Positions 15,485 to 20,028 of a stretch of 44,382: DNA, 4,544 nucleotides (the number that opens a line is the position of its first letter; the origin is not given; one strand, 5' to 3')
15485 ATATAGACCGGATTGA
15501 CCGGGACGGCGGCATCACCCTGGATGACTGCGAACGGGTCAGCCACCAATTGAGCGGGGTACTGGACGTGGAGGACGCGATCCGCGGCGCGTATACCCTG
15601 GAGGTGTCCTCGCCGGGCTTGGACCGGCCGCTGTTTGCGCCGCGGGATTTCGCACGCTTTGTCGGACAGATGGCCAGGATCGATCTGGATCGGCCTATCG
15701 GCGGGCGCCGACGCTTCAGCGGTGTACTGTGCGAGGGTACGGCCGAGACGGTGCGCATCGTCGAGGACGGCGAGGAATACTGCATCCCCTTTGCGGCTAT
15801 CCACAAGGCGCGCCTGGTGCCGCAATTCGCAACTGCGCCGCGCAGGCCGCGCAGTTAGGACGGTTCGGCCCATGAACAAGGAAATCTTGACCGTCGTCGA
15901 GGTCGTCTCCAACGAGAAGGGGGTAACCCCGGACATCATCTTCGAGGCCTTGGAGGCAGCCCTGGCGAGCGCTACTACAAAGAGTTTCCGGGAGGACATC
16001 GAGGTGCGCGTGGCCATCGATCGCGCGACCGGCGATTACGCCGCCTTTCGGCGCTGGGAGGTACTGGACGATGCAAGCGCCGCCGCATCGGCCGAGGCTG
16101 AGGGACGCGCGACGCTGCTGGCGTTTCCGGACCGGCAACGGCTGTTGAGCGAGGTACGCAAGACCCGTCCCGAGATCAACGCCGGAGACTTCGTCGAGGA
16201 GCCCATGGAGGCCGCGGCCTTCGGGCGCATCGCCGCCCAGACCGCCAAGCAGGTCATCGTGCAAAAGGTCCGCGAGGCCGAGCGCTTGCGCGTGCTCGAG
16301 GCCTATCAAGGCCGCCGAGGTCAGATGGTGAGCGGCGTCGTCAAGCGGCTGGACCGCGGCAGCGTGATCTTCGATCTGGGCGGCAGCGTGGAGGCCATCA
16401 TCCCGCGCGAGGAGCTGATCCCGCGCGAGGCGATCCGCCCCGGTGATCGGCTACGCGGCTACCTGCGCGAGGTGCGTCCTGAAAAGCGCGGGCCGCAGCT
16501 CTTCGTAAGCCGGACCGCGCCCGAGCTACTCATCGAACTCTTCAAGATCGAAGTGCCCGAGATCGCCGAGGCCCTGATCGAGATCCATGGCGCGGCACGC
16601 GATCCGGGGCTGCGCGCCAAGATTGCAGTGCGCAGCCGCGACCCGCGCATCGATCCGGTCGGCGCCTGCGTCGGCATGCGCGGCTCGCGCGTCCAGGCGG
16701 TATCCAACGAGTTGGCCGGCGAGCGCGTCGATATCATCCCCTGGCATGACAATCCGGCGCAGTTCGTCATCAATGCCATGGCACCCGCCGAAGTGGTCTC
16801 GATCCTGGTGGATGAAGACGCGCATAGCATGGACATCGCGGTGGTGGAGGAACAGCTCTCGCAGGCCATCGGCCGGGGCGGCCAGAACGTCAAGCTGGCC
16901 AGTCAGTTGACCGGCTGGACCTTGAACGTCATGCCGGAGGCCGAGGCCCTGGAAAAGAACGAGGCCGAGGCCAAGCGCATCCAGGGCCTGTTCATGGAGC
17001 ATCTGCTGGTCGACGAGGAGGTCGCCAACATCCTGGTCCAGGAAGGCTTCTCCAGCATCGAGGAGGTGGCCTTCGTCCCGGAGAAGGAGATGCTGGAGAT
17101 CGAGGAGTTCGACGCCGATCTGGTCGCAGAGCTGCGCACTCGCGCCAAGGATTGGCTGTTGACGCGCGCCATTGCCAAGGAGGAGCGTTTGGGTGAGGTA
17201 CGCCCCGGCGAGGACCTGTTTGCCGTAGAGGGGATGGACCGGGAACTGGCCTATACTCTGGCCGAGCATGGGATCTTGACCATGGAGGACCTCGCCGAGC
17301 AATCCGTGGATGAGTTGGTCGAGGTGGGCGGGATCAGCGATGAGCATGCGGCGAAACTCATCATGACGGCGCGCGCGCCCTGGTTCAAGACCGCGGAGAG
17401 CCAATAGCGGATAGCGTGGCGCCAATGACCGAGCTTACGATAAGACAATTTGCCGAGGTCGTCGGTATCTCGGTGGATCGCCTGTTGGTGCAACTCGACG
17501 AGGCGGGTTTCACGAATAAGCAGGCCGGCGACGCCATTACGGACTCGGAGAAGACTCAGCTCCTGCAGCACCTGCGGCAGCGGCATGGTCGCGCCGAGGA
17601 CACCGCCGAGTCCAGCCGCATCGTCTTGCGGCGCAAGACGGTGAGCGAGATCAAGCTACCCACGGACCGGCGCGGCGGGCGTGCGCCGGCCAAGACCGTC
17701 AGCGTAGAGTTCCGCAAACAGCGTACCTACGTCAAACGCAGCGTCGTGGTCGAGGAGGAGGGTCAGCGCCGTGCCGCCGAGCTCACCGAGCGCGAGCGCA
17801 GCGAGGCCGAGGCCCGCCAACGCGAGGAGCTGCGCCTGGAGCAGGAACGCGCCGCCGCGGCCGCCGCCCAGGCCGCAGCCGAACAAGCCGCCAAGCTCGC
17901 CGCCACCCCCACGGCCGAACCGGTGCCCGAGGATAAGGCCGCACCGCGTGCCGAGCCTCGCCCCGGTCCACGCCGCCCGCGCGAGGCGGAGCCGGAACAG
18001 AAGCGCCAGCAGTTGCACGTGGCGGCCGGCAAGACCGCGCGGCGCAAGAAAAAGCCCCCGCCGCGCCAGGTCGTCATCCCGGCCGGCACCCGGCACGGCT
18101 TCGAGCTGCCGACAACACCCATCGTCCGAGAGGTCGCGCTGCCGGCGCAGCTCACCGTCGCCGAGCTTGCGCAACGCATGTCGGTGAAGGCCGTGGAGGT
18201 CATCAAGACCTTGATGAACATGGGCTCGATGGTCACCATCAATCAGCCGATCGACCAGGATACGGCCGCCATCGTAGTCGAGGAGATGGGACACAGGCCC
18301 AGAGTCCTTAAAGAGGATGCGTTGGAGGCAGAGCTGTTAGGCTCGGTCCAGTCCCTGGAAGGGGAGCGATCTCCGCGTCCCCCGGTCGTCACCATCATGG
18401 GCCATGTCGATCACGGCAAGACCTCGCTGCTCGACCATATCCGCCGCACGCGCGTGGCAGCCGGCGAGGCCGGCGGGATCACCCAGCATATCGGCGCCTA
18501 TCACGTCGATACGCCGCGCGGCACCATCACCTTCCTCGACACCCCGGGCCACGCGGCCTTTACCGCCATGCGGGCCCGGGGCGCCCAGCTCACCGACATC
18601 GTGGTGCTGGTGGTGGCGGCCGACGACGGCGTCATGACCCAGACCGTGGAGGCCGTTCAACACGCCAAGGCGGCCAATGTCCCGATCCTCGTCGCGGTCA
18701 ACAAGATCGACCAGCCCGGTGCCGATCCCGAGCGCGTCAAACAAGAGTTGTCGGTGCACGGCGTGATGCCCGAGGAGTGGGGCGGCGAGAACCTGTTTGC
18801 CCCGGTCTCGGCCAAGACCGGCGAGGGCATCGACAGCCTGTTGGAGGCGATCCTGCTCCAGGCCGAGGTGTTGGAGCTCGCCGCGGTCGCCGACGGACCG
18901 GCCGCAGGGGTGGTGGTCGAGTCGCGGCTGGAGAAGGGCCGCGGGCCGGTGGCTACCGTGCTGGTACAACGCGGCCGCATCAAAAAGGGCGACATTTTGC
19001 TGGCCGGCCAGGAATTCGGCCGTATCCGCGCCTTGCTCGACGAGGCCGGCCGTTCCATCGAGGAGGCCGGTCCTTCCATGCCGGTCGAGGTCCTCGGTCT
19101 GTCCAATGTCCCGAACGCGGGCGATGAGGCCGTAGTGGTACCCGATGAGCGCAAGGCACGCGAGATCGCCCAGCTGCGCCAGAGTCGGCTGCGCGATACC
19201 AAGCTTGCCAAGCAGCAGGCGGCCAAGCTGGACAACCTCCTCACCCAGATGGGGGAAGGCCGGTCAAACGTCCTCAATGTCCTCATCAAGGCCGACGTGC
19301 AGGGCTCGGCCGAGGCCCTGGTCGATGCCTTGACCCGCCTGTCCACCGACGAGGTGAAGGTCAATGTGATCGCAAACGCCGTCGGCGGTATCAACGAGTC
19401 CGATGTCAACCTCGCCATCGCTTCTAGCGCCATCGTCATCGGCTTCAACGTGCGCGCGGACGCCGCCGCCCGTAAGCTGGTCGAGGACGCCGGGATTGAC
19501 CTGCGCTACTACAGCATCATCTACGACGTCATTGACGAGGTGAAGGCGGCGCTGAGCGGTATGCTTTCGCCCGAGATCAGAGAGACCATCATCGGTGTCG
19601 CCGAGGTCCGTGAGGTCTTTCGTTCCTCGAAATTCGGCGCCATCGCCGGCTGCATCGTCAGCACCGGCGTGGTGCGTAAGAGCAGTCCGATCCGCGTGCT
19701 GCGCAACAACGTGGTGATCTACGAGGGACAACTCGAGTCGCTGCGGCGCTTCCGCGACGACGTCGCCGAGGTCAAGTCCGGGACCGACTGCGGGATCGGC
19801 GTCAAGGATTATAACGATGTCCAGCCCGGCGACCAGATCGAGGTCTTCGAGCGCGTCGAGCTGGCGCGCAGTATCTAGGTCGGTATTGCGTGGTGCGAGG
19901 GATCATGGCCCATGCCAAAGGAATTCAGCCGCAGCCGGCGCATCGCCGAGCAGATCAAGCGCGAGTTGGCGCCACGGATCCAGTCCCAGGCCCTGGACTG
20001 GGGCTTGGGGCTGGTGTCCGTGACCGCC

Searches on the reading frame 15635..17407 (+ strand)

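Call 49: search_protein_families(library=pfam, proteins=[window:15635-17407:+], max_evalue=0.00001)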
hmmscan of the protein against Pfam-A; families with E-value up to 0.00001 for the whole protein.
window:15635-17407:+ (590 aa): 3 families
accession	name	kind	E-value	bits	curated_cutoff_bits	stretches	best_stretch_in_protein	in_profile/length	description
PF08529.16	NusA_N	-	1.4e-33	116.1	23.8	1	83-217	1-118/119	NusA N-terminal domain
PF13184.12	KH_5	-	1.6e-29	102.2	27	1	324-390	1-67/69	NusA-like KH domain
PF14520.12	HHH_5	-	1.8e-12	48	27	1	526-580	2-56/57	Helix-hairpin-helix domain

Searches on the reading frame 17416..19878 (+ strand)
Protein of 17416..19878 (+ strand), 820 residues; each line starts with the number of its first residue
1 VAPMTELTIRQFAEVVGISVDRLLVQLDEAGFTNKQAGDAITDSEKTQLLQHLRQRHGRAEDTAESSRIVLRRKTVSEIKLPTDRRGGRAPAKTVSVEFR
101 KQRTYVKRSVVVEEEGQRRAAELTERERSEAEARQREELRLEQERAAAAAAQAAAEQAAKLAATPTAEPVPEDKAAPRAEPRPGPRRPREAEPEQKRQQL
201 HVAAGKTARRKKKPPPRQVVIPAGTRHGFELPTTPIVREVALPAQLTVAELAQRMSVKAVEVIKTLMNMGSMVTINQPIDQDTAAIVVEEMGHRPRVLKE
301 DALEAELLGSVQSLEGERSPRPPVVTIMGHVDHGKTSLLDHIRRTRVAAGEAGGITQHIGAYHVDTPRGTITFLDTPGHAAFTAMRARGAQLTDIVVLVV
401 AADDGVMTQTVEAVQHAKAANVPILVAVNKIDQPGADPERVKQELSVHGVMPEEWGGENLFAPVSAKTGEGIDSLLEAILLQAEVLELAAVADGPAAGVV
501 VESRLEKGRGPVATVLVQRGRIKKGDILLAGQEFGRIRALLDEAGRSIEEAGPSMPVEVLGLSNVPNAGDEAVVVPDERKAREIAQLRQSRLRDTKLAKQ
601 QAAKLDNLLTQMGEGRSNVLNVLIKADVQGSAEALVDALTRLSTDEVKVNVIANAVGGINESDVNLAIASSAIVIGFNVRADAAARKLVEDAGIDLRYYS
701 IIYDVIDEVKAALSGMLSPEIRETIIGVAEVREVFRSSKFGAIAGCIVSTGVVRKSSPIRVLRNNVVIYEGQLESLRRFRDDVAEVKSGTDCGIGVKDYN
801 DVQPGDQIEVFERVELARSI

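Call 49: search_protein_families(library=pfam, proteins=[window:17416-19878:+], max_evalue=0.00001)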
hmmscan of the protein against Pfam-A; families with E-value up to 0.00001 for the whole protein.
window:17416-19878:+ (820 aa): 7 families
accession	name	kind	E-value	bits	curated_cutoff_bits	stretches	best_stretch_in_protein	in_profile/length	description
PF11987.13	IF-2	-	1e-40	138.7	27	1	596-710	3-117/117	Translation-initiation factor 2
PF00009.33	GTP_EFTU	-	5.1e-36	124.5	26.5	1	325-480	6-183/188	Elongation factor Tu GTP binding domain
PF22042.2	EF-G_D2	-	1e-28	99.7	27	1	495-574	1-83/84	Elongation factor G domain 2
PF04760.21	IF2_N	-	2.5e-24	85.2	25.3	2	244-293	2-52/53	Translation initiation factor IF-2, N-terminal region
PF01926.29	MMR_HSR1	-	4.7e-10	40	21.9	1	325-430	2-113/113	50S ribosome-binding GTPase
PF08364.16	IF2_assoc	-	5.1e-09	36.7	24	1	67-108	2-39/39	Bacterial translation initiation factor IF-2 associated region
PF03144.31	GTP_EFTU_D2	-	9.8e-09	36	30.3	0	741-808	1-72/73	Elongation factor Tu domain 2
